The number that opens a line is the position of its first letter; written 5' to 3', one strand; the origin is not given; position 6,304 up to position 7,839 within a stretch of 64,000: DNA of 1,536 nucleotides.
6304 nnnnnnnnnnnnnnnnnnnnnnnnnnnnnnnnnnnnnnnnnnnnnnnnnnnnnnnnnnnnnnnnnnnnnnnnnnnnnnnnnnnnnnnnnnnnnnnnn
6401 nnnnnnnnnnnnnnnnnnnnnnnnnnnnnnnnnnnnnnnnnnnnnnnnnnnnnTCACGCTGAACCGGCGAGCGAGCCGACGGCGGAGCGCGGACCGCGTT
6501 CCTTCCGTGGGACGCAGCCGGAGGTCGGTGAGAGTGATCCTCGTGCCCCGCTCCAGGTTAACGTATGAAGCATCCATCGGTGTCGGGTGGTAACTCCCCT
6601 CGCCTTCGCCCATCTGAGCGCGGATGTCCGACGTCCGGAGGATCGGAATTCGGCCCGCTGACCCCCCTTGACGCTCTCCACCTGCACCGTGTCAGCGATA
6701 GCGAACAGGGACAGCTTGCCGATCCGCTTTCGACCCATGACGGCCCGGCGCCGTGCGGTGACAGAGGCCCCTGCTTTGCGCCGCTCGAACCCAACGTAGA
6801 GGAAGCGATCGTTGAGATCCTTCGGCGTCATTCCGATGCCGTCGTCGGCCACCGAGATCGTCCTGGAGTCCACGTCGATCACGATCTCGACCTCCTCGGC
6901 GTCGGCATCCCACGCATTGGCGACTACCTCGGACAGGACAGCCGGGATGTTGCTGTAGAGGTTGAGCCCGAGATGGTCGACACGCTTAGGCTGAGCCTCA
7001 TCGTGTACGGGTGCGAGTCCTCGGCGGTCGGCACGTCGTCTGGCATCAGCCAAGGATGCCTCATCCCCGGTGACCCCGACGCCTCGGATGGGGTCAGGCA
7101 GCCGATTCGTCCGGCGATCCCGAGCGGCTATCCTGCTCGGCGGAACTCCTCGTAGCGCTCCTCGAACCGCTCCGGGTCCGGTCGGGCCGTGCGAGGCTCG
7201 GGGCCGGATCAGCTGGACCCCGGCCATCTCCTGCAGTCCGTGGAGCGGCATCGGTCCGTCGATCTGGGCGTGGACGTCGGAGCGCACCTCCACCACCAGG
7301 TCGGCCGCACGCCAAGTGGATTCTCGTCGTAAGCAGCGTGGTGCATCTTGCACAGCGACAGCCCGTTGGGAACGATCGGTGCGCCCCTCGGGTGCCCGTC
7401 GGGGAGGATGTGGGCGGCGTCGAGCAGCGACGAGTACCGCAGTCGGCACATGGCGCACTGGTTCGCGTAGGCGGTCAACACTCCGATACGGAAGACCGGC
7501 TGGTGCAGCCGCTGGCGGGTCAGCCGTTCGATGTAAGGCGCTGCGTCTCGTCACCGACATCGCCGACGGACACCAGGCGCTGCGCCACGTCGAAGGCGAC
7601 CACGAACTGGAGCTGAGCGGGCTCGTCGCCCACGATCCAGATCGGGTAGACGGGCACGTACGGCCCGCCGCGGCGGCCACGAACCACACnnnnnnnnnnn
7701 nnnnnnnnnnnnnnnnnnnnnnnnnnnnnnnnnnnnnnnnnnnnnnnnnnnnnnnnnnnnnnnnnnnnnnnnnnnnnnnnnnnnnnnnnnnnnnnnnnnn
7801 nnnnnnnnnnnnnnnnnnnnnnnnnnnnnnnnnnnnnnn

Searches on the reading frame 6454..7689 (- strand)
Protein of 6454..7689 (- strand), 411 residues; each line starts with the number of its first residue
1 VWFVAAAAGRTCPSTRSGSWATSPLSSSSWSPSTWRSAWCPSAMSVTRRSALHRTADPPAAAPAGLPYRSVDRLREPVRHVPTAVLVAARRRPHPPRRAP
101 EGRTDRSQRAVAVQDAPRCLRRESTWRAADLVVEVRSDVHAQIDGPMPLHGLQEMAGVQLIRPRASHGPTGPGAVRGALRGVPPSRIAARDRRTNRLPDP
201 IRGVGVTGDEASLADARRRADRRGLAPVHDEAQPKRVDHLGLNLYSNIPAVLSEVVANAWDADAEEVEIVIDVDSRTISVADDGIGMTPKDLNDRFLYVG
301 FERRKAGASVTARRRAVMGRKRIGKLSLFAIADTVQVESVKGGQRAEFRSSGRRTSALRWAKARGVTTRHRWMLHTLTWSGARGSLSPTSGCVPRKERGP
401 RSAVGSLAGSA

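Call 5: search_protein_families(library=pfam, proteins=[window:6454-7689:-], max_evalue=0.01)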
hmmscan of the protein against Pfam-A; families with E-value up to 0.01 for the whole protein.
window:6454-7689:- (411 aa): 2 families
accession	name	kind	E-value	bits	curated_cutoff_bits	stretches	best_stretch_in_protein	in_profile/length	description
PF13589.12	HATPase_c_3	-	5.2e-15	56.1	25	1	250-346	5-99/137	Histidine kinase-, DNA gyrase B-, and HSP90-like ATPase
PF02518.31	HATPase_c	-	3.1e-07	31.2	26.4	1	251-313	9-82/111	Histidine kinase-, DNA gyrase B-, and HSP90-like ATPase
